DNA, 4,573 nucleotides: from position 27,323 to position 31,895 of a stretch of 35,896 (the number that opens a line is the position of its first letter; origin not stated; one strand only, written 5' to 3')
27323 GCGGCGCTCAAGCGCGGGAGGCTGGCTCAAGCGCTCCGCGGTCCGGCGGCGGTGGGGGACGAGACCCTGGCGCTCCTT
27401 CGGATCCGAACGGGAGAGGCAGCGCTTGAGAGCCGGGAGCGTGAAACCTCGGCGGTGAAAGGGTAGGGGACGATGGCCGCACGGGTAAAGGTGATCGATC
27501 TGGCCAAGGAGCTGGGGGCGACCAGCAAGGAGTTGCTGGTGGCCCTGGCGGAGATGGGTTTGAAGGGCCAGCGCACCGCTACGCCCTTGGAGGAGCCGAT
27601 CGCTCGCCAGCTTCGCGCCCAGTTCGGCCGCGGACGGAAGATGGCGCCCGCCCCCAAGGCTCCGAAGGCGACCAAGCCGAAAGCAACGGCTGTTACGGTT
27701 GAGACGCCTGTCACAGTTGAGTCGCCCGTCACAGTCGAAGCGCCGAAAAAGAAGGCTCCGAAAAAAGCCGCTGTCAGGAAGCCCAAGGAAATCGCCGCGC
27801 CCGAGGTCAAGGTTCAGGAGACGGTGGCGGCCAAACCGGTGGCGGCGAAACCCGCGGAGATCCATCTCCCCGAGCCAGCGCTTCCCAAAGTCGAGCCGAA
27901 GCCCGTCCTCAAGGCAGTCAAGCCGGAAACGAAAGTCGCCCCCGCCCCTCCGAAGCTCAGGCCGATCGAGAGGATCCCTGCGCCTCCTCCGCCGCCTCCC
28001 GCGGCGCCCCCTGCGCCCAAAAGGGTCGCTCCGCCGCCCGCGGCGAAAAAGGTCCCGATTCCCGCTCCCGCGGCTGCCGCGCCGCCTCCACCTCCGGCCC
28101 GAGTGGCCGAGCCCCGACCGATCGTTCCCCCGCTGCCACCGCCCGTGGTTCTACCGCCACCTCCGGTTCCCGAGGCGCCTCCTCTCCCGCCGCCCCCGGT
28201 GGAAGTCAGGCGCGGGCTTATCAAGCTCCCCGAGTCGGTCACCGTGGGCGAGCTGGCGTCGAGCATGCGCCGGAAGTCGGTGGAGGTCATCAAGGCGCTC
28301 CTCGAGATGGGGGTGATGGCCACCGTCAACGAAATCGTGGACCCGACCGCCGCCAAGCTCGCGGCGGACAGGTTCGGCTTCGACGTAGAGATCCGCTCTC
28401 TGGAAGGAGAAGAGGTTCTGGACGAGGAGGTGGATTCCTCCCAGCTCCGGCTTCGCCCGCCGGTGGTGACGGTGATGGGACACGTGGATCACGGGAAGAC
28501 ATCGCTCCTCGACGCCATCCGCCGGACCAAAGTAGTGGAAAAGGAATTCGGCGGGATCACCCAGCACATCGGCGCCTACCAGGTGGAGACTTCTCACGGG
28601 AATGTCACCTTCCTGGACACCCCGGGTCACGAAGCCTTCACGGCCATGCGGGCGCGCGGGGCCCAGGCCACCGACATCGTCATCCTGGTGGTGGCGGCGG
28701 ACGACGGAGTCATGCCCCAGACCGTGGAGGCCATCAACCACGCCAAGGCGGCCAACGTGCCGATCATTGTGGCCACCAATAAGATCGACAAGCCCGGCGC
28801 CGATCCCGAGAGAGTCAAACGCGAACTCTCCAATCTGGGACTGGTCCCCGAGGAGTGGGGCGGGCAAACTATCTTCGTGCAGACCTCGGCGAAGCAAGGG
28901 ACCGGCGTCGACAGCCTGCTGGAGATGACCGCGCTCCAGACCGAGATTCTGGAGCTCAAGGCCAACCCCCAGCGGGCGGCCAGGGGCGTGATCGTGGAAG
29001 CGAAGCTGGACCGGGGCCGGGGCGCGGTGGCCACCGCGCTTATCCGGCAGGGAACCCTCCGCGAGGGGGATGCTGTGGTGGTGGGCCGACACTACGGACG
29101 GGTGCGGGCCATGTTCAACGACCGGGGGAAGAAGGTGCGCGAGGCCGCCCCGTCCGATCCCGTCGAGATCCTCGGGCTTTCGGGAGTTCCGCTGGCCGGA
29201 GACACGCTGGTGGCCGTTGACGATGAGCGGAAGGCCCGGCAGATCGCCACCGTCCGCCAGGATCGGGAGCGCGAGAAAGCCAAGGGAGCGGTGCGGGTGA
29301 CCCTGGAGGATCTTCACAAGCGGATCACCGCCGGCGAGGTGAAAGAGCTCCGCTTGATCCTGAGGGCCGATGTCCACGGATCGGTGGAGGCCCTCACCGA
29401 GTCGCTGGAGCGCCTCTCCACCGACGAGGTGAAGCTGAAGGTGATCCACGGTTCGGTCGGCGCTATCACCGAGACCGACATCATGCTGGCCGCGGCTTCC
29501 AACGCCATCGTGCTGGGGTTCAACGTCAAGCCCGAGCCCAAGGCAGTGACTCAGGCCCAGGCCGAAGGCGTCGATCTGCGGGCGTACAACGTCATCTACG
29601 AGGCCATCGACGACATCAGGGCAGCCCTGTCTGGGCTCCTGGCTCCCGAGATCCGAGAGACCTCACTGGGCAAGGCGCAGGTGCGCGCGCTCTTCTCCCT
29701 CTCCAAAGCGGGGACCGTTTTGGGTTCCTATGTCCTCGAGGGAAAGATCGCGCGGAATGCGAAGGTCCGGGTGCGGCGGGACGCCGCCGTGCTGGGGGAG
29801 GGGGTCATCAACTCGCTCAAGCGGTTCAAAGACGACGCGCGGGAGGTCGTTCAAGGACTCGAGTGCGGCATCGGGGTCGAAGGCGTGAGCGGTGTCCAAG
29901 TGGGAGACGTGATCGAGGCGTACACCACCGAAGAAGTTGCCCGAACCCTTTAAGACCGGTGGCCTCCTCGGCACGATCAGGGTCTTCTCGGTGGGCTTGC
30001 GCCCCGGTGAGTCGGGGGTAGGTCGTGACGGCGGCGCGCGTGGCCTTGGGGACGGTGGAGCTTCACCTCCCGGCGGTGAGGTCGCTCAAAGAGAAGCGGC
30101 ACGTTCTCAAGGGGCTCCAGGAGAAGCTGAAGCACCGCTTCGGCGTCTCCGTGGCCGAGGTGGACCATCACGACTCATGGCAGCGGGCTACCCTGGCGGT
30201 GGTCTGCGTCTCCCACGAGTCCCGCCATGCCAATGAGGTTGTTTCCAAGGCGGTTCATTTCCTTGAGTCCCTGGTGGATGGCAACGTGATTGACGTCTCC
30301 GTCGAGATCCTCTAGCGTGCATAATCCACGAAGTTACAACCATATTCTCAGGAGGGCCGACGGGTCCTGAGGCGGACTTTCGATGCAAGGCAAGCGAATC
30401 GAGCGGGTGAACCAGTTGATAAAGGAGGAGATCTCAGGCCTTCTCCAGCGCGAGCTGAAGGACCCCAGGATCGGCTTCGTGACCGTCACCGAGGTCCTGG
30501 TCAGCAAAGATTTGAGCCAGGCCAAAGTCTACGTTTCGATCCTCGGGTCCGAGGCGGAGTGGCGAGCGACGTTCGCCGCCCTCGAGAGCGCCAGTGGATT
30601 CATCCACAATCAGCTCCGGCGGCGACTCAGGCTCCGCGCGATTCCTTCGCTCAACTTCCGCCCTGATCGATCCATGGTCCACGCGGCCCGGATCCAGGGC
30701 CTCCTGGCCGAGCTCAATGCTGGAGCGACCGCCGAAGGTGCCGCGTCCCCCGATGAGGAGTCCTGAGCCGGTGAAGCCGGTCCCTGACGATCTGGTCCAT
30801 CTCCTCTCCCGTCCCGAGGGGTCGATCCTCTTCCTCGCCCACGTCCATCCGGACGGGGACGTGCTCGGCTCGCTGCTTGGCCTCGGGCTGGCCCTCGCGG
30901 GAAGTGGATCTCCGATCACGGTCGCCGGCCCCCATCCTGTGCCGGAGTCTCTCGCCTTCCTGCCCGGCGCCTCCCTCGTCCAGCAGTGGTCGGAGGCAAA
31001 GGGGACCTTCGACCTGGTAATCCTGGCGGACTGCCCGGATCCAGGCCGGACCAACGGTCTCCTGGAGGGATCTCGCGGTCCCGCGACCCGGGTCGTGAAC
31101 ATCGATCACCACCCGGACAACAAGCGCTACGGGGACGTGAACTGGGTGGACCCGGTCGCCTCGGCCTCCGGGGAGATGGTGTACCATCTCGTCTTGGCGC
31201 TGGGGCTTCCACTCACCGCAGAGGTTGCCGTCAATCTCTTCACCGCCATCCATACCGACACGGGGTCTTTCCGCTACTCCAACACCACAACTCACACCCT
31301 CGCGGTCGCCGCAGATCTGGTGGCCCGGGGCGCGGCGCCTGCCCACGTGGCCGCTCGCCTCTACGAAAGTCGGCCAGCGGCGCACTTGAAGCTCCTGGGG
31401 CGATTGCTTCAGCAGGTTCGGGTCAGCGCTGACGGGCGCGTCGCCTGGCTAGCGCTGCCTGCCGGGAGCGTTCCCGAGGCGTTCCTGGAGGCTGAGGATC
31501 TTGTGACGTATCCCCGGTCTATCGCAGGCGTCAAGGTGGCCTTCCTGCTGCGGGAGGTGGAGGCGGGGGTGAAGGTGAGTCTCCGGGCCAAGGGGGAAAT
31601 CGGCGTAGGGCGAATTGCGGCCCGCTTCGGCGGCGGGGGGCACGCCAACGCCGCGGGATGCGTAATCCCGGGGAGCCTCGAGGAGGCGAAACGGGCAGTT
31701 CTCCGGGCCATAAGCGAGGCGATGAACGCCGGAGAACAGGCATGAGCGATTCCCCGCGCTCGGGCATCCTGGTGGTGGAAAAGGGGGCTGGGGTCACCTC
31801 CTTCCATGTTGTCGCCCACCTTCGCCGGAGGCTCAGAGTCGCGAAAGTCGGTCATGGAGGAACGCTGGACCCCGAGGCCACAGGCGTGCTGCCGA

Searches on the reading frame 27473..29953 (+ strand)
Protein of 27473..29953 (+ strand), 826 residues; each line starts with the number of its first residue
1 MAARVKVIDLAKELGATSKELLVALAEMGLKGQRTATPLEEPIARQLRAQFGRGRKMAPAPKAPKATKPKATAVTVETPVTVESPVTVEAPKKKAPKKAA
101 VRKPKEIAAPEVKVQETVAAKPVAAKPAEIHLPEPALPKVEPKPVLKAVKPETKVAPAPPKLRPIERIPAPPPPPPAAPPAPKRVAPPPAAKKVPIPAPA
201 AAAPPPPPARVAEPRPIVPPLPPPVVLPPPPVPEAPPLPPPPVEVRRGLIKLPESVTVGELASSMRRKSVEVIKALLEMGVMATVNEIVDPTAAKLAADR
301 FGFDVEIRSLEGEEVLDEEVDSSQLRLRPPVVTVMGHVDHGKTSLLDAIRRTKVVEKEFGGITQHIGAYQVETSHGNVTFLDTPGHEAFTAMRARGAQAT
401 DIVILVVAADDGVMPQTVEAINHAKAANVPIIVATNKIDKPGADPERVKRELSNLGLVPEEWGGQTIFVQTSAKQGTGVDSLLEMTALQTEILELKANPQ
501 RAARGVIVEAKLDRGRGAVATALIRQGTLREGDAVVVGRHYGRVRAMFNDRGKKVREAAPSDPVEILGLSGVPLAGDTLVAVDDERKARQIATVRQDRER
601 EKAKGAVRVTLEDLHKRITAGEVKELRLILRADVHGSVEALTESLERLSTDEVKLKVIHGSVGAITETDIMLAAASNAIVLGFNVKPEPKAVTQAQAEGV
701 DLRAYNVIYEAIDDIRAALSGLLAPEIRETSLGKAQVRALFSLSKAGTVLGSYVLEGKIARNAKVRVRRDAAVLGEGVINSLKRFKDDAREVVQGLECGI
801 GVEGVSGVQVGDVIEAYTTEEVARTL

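Call 51: search_protein_families(library=pfam, proteins=[window:27473-29953:+], max_evalue=0.00001)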
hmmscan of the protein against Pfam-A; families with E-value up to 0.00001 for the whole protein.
window:27473-29953:+ (826 aa): 7 families
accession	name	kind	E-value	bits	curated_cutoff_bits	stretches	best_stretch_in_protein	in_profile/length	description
PF11987.13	IF-2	-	4.9e-43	146.2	27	1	601-715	2-116/117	Translation-initiation factor 2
PF00009.33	GTP_EFTU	-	5.9e-37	127.5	26.5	1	332-486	6-182/188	Elongation factor Tu GTP binding domain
PF22042.2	EF-G_D2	-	4.4e-30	104.1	27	1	503-581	2-83/84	Elongation factor G domain 2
PF04760.21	IF2_N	-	6.5e-16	58.3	25.3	1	253-303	1-52/53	Translation initiation factor IF-2, N-terminal region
PF01926.29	MMR_HSR1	-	5.1e-11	43.1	21.9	1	332-437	2-113/113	50S ribosome-binding GTPase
PF03144.31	GTP_EFTU_D2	-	3.1e-10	40.8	30.3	1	747-814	1-72/73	Elongation factor Tu domain 2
PF00071.28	Ras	-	5.1e-08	33.1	21.6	1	333-487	3-157/162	Ras family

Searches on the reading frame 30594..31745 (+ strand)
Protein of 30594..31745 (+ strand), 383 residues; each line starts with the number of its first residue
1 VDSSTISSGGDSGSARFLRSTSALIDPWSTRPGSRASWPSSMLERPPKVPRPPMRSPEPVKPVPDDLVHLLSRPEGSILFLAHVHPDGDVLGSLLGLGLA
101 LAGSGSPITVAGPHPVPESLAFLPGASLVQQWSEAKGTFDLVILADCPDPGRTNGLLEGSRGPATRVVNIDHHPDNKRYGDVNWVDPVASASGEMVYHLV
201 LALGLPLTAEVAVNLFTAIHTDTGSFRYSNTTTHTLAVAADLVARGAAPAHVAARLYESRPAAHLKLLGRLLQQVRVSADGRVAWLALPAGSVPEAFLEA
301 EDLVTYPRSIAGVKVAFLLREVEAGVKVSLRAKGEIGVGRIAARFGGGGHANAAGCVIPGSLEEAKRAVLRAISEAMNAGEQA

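Call 51: search_protein_families(library=pfam, proteins=[window:30594-31745:+], max_evalue=0.00001)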
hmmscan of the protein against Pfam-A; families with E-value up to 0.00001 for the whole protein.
window:30594-31745:+ (383 aa): 2 families
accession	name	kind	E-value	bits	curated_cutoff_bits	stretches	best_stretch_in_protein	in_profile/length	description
PF02272.25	DHHA1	-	4.5e-12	46.8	25.9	1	303-377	21-100/102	DHHA1 domain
PF01368.27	DHH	-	8e-11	42.7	28.1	1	78-216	2-122/125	DHH family, N-terminal domain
